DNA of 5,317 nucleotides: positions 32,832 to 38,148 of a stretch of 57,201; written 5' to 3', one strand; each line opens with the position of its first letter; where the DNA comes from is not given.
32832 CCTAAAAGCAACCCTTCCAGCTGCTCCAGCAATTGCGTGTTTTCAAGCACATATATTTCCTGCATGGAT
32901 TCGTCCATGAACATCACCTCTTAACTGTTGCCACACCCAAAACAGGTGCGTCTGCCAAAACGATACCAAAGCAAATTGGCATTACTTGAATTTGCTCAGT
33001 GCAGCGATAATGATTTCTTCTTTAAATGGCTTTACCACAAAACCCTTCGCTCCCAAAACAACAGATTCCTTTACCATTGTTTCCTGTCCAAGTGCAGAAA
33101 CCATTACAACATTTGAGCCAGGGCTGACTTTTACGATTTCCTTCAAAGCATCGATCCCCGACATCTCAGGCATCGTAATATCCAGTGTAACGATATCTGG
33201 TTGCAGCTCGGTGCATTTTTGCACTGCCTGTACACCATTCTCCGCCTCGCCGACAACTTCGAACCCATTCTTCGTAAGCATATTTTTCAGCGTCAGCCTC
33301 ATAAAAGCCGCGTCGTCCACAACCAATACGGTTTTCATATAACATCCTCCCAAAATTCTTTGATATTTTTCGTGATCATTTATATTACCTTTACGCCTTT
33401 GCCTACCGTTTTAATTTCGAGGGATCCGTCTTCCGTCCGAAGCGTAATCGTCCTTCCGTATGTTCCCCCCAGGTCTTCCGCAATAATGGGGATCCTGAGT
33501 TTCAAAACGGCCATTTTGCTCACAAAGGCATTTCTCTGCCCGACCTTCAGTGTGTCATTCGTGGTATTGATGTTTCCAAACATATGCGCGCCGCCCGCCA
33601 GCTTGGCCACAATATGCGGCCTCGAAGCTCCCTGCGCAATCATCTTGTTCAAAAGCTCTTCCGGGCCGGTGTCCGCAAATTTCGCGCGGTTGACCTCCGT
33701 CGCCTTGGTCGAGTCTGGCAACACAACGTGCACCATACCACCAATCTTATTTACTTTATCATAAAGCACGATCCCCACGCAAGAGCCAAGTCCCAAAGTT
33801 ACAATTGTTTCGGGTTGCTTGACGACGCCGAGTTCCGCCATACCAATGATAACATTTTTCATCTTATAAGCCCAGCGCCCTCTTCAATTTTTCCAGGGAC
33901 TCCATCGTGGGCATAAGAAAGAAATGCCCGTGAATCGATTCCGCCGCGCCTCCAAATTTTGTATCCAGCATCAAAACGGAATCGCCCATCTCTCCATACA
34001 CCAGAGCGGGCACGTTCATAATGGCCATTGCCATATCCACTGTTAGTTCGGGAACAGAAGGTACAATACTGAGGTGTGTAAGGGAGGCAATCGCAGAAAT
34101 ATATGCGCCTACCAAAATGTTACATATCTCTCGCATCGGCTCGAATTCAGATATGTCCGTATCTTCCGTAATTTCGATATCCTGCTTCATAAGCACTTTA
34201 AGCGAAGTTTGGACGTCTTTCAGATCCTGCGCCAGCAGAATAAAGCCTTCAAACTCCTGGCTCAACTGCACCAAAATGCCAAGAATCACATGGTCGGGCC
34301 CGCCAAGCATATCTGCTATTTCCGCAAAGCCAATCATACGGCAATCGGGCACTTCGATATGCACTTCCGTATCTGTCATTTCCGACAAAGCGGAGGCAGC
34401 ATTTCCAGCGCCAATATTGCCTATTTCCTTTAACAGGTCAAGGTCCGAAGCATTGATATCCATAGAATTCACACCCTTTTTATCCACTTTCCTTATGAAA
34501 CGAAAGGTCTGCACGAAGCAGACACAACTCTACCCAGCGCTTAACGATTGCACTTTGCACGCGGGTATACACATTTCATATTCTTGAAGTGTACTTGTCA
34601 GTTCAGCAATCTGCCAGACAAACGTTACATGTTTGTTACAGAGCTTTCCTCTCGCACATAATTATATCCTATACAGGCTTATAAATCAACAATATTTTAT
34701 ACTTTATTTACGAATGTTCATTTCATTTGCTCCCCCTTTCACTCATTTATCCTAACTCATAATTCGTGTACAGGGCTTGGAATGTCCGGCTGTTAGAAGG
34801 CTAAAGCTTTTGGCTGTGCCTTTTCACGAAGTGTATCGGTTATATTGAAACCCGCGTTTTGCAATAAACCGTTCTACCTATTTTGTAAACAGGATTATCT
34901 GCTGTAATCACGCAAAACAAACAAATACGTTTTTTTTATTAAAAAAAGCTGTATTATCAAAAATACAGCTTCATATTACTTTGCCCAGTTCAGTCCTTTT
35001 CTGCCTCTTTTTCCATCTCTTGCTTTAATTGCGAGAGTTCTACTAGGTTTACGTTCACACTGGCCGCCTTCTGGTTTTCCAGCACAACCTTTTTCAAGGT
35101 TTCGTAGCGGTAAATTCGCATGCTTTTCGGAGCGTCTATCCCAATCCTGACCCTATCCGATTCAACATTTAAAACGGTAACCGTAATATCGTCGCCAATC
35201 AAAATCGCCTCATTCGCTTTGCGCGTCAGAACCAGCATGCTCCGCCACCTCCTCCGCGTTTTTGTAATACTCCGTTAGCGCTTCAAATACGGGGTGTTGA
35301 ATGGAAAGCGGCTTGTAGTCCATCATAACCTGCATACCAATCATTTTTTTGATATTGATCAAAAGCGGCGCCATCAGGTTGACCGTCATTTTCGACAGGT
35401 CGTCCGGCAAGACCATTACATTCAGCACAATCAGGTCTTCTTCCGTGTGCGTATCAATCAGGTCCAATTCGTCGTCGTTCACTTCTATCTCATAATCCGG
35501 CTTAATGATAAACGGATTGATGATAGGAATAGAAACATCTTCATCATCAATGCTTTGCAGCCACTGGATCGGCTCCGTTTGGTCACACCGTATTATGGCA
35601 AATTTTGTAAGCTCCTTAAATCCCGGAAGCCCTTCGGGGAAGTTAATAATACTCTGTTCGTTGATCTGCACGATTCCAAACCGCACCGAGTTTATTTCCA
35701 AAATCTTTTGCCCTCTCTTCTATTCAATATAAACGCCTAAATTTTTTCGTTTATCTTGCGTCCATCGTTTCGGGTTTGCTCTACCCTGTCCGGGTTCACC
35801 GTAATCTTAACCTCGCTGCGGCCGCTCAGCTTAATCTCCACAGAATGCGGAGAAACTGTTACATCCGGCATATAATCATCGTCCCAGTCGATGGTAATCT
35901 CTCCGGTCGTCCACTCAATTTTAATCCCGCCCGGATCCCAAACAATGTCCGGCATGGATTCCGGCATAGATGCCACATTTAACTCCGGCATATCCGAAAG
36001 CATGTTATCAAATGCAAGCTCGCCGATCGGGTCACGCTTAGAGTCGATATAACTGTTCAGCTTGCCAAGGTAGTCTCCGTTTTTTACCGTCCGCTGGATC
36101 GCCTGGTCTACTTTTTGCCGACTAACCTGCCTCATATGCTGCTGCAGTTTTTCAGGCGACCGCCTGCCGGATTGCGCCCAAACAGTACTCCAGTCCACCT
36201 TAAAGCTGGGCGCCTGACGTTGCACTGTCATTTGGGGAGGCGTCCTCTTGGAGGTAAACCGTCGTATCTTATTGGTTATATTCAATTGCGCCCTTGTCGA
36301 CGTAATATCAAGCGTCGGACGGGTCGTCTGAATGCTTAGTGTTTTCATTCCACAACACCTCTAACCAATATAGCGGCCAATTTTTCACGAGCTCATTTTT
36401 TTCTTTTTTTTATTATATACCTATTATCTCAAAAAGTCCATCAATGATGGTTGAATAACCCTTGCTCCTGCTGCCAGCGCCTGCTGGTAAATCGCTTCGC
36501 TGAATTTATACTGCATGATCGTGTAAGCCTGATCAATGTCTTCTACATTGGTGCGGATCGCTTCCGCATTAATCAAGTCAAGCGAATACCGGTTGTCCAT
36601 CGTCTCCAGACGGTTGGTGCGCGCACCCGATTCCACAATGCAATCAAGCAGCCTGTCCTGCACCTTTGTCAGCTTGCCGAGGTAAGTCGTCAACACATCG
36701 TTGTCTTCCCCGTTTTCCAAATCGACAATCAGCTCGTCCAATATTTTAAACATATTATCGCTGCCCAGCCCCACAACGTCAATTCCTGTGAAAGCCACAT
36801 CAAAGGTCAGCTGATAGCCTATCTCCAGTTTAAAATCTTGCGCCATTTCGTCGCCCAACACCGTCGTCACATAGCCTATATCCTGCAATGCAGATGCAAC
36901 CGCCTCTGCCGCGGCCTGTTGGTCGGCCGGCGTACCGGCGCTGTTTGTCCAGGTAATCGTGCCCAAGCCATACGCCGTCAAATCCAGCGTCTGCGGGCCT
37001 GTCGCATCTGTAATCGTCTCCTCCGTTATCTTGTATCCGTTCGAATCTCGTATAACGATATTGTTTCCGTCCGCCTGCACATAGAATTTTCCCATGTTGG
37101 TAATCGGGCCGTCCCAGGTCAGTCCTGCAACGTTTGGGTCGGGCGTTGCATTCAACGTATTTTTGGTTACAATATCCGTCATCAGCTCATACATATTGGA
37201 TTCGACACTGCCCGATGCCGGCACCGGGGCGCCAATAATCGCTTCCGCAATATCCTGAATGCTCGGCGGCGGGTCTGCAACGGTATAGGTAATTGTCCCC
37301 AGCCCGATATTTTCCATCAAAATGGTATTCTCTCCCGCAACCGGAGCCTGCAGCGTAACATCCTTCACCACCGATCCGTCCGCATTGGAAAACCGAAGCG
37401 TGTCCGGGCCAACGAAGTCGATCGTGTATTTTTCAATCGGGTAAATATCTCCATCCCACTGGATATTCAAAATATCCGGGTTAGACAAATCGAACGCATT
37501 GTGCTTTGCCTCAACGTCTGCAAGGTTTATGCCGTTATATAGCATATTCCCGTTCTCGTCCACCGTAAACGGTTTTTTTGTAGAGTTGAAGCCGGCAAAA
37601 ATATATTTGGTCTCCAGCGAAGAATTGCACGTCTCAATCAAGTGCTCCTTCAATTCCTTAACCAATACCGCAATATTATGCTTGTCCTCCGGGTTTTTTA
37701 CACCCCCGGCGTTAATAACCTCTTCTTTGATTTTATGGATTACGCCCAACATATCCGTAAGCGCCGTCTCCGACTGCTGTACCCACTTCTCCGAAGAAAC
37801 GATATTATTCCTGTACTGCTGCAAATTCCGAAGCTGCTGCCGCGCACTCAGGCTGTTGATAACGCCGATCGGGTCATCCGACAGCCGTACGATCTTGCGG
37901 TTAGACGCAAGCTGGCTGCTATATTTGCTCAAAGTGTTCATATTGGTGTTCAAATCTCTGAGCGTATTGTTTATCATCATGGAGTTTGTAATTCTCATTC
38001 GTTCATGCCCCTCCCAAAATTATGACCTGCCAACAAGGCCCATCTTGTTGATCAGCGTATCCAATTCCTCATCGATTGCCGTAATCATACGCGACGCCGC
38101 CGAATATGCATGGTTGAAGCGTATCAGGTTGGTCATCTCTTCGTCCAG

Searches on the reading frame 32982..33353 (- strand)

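Call 34: search_protein_families(library=pfam, max_evalue=0.00001, proteins=[window:32982-33353:-])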
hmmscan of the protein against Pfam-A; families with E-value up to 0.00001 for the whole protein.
window:32982-33353:- (123 aa): 1 family
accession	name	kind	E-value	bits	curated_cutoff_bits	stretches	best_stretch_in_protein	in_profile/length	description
PF00072.30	Response_reg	-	7.5e-30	103.8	30.2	1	9-119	1-110/111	Response regulator receiver domain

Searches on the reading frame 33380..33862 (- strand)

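Call 34: search_protein_families(library=pfam, max_evalue=0.00001, proteins=[window:33380-33862:-])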
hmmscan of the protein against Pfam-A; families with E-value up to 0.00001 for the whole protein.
window:33380-33862:- (160 aa): 1 family
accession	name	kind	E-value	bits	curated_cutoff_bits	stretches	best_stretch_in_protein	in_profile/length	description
PF03975.18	CheD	-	2.1e-29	102.3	25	1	48-152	2-108/108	CheD chemotactic sensory transduction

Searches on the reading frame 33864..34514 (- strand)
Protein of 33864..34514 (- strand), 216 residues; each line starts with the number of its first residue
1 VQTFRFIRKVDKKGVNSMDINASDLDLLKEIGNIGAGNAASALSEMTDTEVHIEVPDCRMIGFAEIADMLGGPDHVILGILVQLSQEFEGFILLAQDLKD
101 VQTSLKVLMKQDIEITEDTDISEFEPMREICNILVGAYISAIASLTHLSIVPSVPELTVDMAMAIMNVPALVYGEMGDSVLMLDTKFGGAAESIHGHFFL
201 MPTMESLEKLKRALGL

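Call 34: search_protein_families(library=pfam, max_evalue=0.00001, proteins=[window:33864-34514:-])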
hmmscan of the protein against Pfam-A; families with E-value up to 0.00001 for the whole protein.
window:33864-34514:- (216 aa): 2 families
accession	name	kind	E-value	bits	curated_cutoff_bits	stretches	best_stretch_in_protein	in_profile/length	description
PF04509.17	CheC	-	2e-15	56.8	22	1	25-57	3-35/38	CheC-like family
PF13690.11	CheX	-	8.3e-08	32.6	27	0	80-158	3-73/94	Chemotaxis phosphatase CheX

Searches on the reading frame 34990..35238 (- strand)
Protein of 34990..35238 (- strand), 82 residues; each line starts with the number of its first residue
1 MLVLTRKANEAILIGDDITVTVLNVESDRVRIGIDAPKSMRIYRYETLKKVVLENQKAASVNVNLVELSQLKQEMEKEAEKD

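Call 60: search_protein_families(library=ncbifam, max_evalue=0.00001, proteins=[window:34990-35238:-])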
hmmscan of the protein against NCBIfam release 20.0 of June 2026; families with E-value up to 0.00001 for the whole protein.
window:34990-35238:- (82 aa): 3 families
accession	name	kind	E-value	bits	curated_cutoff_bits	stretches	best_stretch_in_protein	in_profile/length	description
TIGR00202.1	csrA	equivalog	4.3e-24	84.5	70.1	1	1-65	1-65/69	carbon storage regulator CsrA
NF002469.0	PRK01712.1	equivalog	1e-22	79.9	73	1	1-58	1-58/65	carbon storage regulator CsrA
NF001844.0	PRK00568.1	equivalog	4.9e-17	61.8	106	1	1-75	1-74/76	carbon storage regulator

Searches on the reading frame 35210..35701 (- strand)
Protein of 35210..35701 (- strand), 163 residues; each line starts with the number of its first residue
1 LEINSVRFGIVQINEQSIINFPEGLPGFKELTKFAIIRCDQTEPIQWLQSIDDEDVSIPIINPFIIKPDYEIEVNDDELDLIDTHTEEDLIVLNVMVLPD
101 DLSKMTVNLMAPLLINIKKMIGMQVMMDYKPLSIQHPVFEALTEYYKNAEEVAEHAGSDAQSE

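Call 34: search_protein_families(library=pfam, max_evalue=0.00001, proteins=[window:35210-35701:-])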
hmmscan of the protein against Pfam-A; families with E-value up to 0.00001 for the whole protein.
window:35210-35701:- (163 aa): 1 family
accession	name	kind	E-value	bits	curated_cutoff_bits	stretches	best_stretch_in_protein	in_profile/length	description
PF02623.20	FliW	-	5.2e-38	130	25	1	19-138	1-122/122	FliW protein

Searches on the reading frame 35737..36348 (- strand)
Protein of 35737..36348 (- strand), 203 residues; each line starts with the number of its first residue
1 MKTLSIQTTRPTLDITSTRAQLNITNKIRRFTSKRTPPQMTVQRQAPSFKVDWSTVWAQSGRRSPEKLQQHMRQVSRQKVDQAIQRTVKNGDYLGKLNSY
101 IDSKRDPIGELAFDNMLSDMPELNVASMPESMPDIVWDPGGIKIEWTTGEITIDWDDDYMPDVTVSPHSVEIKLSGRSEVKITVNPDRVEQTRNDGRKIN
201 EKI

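Call 34: search_protein_families(library=pfam, max_evalue=0.00001, proteins=[window:35737-36348:-])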
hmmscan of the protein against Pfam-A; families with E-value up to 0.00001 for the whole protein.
window:35737-36348:- (203 aa): 1 family
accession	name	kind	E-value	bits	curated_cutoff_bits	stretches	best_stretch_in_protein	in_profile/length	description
PF20074.4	DUF6470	-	9.9e-29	100.6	28.9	1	4-184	1-178/178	Family of unknown function (DUF6470)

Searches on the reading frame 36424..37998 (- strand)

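Call 34: search_protein_families(library=pfam, max_evalue=0.00001, proteins=[window:36424-37998:-])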
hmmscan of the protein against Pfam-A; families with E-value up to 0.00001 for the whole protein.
window:36424-37998:- (524 aa): 1 family
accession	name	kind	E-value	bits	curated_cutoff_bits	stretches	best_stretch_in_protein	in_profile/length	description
PF00669.25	Flagellin_N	-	3.1e-10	40.7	26.6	1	3-136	1-136/139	Bacterial flagellin N-terminal helical region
